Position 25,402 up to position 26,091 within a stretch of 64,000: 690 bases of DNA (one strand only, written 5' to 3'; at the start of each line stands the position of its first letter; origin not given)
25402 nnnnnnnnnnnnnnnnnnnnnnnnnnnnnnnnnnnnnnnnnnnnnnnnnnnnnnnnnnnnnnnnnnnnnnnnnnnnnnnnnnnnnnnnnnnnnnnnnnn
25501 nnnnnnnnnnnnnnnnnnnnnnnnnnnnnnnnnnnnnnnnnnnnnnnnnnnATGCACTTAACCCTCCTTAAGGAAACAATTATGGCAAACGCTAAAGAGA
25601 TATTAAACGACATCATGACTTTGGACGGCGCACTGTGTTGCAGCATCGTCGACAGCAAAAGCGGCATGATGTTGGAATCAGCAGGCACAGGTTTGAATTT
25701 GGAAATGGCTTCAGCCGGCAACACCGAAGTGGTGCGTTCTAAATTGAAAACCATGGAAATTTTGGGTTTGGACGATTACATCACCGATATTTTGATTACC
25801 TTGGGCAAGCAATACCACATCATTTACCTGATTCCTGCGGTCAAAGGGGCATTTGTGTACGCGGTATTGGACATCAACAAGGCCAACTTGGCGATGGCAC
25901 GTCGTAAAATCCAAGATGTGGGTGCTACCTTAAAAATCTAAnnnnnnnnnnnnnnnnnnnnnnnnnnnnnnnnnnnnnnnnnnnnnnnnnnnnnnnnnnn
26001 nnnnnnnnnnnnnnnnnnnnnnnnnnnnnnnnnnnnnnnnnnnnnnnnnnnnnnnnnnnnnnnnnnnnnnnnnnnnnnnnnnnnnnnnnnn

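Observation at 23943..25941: Low-GC three-gene islet encoding a Ras-like small GTPase plus Roadblock/LC7 (MglA/MglB-like) pair with an unknown partner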

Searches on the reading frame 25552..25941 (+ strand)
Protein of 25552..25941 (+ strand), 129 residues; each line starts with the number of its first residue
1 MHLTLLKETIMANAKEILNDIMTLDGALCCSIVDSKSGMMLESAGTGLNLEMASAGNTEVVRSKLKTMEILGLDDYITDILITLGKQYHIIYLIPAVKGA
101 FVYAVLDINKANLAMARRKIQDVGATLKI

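Call 3: search_protein_families(library=pfam, proteins=[window:25552-25941:+], max_evalue=1)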
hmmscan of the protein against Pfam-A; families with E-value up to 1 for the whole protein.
window:25552-25941:+ (129 aa): 0 families

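Call 4: search_protein_families(library=ncbifam, proteins=[window:25552-25941:+], max_evalue=1)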
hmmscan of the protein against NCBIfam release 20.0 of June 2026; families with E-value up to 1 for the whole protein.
window:25552-25941:+ (129 aa): 0 families

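Call 6: find_homologous_proteins(query=window:25552-25941:+)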
Query window:25552-25941:+ (129 aa): 4386 proteins with E <= 0.001 among 4394 candidates; the best 120 are listed.
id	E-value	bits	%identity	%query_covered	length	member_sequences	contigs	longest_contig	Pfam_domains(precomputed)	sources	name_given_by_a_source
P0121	8.9e-67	240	98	92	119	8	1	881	-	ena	-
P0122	8.2e-46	173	72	91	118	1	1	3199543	-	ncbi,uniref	ncbi:hypothetical protein [Neisseria sp. Ec49-e6-T10]|uniref:hypothetical protein n=1 Tax=Neisseria 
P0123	1.4e-41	159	69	88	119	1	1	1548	-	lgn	-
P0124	2.2e-41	159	68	88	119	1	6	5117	-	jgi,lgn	jgi:hypothetical protein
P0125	3.3e-41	158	65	92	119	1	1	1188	-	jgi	jgi:hypothetical protein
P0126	6.2e-41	157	66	92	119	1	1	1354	-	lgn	-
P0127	6.5e-41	157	65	92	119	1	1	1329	-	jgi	-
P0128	8.7e-41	157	68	88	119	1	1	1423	-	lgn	-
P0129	1.2e-40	156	64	92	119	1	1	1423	-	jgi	jgi:hypothetical protein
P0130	1.3e-40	156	68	88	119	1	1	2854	-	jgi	jgi:hypothetical protein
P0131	1.6e-40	156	65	92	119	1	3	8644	-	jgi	jgi:hypothetical protein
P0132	2.1e-40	155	65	92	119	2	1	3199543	-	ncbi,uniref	ncbi:hypothetical protein [Neisseria sp. Ec49-e6-T10]|uniref:hypothetical protein n=1 Tax=Neisseria 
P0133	2.1e-40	155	66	92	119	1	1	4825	-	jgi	jgi:hypothetical protein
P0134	2.3e-40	155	66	88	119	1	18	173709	-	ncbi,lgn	-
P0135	3.1e-40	155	64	92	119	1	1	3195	-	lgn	-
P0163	2.8e-39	152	68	88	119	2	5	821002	-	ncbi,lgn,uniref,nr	ncbi:hypothetical protein [Ramlibacter pallidus]|uniref:Roadblock/LC7 domain-containing protein n=1 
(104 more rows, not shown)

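Call 15: find_encoding_contigs(protein=P0163, flank=7000, max_places=3)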
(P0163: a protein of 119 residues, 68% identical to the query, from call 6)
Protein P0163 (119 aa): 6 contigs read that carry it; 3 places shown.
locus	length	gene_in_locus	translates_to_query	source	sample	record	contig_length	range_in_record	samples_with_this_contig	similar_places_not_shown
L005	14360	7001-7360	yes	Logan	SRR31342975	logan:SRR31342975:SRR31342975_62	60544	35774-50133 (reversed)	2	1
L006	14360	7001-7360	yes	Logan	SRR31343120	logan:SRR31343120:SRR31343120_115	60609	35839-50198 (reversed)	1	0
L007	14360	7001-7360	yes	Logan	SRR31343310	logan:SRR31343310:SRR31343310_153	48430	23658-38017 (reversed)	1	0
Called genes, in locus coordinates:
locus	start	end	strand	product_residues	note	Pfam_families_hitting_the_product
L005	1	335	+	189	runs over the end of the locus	PF25182:NonGDSL, PF00657:Lipase_GDSL, PF13472:Lipase_GDSL_2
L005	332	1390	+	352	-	PF00581:Rhodanese, PF26341:AAA_SelU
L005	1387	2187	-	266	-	PF09955:DUF2189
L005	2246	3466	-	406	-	PF01053:Cys_Met_Meta_PP, PF01041:DegT_DnrJ_EryC1 (faint)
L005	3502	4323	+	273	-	PF20240:DUF6597, PF12833:HTH_18, PF00165:HTH_AraC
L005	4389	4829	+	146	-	PF00903:Glyoxalase, PF18029:Glyoxalase_6, PF22650:At5g48480-like_C (faint)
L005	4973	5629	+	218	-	-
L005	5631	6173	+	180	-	PF03029:ATP_bind_1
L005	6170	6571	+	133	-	-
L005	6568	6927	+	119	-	-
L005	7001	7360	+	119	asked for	-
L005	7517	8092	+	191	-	PF01590:GAF (weak), PF13185:GAF_2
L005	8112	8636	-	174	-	PF00156:Pribosyltran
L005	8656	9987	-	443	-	PF00709:Adenylsucc_synt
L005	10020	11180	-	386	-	PF13393:tRNA-synt_His, PF27460:HisZ_C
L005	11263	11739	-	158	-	PF00583:Acetyltransf_1, PF13673:Acetyltransf_10 (weak), PF13508:Acetyltransf_7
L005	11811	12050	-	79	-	PF09838:DUF2065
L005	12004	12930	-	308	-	PF01145:Band_7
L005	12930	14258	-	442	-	PF12221:HflK_N, PF01145:Band_7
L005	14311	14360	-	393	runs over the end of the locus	PF13167:GTP-bdg_N, PF16360:GTP-bdg_M, PF03193:RsgA_GTPase (faint), PF00009:GTP_EFTU (weak), PF01926:MMR_HSR1, PF02421:FeoB_N (weak)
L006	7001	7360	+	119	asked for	-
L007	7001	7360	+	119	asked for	-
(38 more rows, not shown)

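Call 23: search_solved_structures(query=A3, max_evalue=10, show_alignments=2)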
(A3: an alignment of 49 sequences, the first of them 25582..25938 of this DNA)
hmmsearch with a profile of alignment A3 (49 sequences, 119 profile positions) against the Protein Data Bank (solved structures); distinct sequences matched with E-value up to 10: 4.
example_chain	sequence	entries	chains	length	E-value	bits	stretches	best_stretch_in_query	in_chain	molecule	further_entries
4bts_A3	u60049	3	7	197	0.29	14.4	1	62-118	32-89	40S RIBOSOMAL PROTEIN RPS7E | RPS7E | eS7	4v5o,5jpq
8wz7_A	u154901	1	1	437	0.75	13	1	16-83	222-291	Adenosylhomocysteinase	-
2cy9_A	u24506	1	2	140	0.75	13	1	5-43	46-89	Thioesterase superfamily member 2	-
4d8h_A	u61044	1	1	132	2.1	11.6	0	36-64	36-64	de novo protein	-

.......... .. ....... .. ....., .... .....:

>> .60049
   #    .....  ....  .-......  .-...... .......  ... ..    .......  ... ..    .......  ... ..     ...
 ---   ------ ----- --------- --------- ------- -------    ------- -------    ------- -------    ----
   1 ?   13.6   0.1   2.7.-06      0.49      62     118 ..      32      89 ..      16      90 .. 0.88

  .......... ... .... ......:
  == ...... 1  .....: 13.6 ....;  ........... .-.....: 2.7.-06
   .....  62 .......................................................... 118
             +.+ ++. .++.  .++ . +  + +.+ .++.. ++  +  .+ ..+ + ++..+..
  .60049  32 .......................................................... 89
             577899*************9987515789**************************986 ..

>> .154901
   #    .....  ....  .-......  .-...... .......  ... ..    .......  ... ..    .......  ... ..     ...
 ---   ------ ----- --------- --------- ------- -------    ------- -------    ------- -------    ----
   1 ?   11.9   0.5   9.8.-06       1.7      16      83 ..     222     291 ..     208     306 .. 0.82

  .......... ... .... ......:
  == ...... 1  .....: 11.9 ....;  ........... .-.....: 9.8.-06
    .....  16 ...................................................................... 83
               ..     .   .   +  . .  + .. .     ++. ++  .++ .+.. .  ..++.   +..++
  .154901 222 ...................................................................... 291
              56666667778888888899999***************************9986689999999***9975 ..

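Call 29: predict_structure(alignment_id=A3)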
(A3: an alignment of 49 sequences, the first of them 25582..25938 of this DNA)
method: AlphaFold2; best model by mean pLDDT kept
length: 119 residues; sequences in the alignment: 49
mean_pLDDT: 94.5   pTM: 0.88
mean pLDDT of the five models: 94.5, 92.6, 92.5, 92.4, 91.1
residues with pLDDT >= 90: 102; 70-90: 16; 50-70: 1; < 50: 0
segments of 3 or more residues with pLDDT < 50: none
pLDDT, mean of each block of 10 residues (from residue 1): 92 98 94 93 95 95 91 97 92 98 97 92
secondary structure, 60 per line:
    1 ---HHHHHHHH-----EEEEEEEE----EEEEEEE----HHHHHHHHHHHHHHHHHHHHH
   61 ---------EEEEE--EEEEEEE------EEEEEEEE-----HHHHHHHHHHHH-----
elements in order: H4-11 E17-24 E29-35 H40-60 E70-74 E77-83 E90-97 H103-114

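Call 35: fold_search(model_id=the predicted structure, library=pdb)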
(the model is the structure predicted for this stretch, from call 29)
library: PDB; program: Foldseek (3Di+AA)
matches with E <= 10: 1291; with E <= 0.001: 151
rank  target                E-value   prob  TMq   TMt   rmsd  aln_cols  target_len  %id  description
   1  1j3w_C                4.9e-07  1.00  0.74  0.67   2.9       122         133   16  Structure of Gliding protein-mglB from Thermus Thermophilus HB8 (released 2004-04-13)
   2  6hjm_C                4.9e-07  1.00  0.76  0.72   2.6       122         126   11  Myxococcus xanthus MglB (released 2019-12-04)
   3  3t12_B                7.6e-07  1.00  0.77  0.71   2.6       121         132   16  MglA in complex with MglB in transition state (released 2011-08-31)
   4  6h5b_B                8.6e-07  1.00  0.80  0.74   2.0       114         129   13  Myxococcus xanthus MglA in complex with its GAP MglB and GTPgammaS (released 2019-11-27)
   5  7ct3                  8.6e-07  1.00  0.52  0.52   5.7       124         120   17  Crystal Structure of MglC from Myxococcus xanthus (released 2021-01-27)
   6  7yh1_A                1.0e-06  1.00  0.81  0.83   1.9       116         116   21  Roadblock from Candidatus Prometheoarchaeum syntrophicum strain MK-D1 (released 2023-07-19)
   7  6hjm_L                1.0e-06  1.00  0.70  0.68   3.1       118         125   13  Myxococcus xanthus MglB (released 2019-12-04)
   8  6izw_C                1.0e-06  1.00  0.70  0.67   3.8       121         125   10  Myxococcus xanthus MglA bound to GTP-gamma-S and MglB (released 2019-10-16)
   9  3t12_C                1.2e-06  1.00  0.77  0.70   2.7       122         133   16  MglA in complex with MglB in transition state (released 2011-08-31)
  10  6hjm_B                1.2e-06  1.00  0.76  0.73   2.5       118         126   11  Myxococcus xanthus MglB (released 2019-12-04)
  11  6hjm_E                1.3e-06  1.00  0.70  0.68   3.2       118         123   13  Myxococcus xanthus MglB (released 2019-12-04)
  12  1j3w_A                1.3e-06  1.00  0.70  0.63   3.9       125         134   16  Structure of Gliding protein-mglB from Thermus Thermophilus HB8 (released 2004-04-13)
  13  3t1r_B                1.4e-06  1.00  0.75  0.67   2.8       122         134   16  MglB with tetrameric arrangement (released 2011-08-31)
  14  1j3w_B                1.5e-06  1.00  0.75  0.67   2.8       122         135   16  Structure of Gliding protein-mglB from Thermus Thermophilus HB8 (released 2004-04-13)
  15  6hjm_A                1.5e-06  1.00  0.71  0.67   3.1       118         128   13  Myxococcus xanthus MglB (released 2019-12-04)
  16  6hjm_K                1.6e-06  1.00  0.78  0.78   2.4       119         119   11  Myxococcus xanthus MglB (released 2019-12-04)
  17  6hjm_O                1.6e-06  1.00  0.77  0.76   2.4       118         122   11  Myxococcus xanthus MglB (released 2019-12-04)
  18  6hjm_D                1.7e-06  1.00  0.79  0.78   2.3       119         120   11  Myxococcus xanthus MglB (released 2019-12-04)
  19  6hjm_R                1.7e-06  1.00  0.71  0.68   3.0       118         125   13  Myxococcus xanthus MglB (released 2019-12-04)
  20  6hjm_P                1.7e-06  1.00  0.71  0.64   3.1       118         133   13  Myxococcus xanthus MglB (released 2019-12-04)
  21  6hjm_S                1.8e-06  1.00  0.73  0.69   3.5       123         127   10  Myxococcus xanthus MglB (released 2019-12-04)
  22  6hjm_J                2.1e-06  1.00  0.77  0.74   2.5       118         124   11  Myxococcus xanthus MglB (released 2019-12-04)
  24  6hjm_H                2.1e-06  1.00  0.70  0.69   3.1       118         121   13  Myxococcus xanthus MglB (released 2019-12-04)
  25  6hjm_F                2.2e-06  1.00  0.78  0.74   2.3       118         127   11  Myxococcus xanthus MglB (released 2019-12-04)
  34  6hjm_Q                3.9e-06  1.00  0.77  0.74   2.5       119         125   11  Myxococcus xanthus MglB (released 2019-12-04)
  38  6h5b_C                5.0e-06  1.00  0.74  0.72   2.4       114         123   11  Myxococcus xanthus MglA in complex with its GAP MglB and GTPgammaS (released 2019-11-27)
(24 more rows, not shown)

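Call 52: search_protein_families(library=pfam, proteins=[L005:6170-6568:+, L005:6568-6924:+], max_evalue=0.1)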
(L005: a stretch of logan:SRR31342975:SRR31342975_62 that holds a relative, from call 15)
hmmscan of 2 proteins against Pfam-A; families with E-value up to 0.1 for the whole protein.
L005:6170-6568:+ (133 aa): 2 families
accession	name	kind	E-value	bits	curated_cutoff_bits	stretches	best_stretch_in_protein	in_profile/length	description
PF03259.23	Robl_LC7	-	0.00018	21.6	23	1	26-98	10-82/91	Roadblock/LC7 domain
PF15285.11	BH3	-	0.069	13.5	25.5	0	37-46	14-23/25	Beclin-1 BH3 domain, Bcl-2-interacting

L005:6568-6924:+ (119 aa): 0 families

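Call 78: search_protein_families(library=padloc, proteins=[window:25582-25938:+], max_evalue=0.01)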
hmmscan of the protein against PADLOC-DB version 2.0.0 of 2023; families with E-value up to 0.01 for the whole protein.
window:25582-25938:+ (119 aa): 0 families
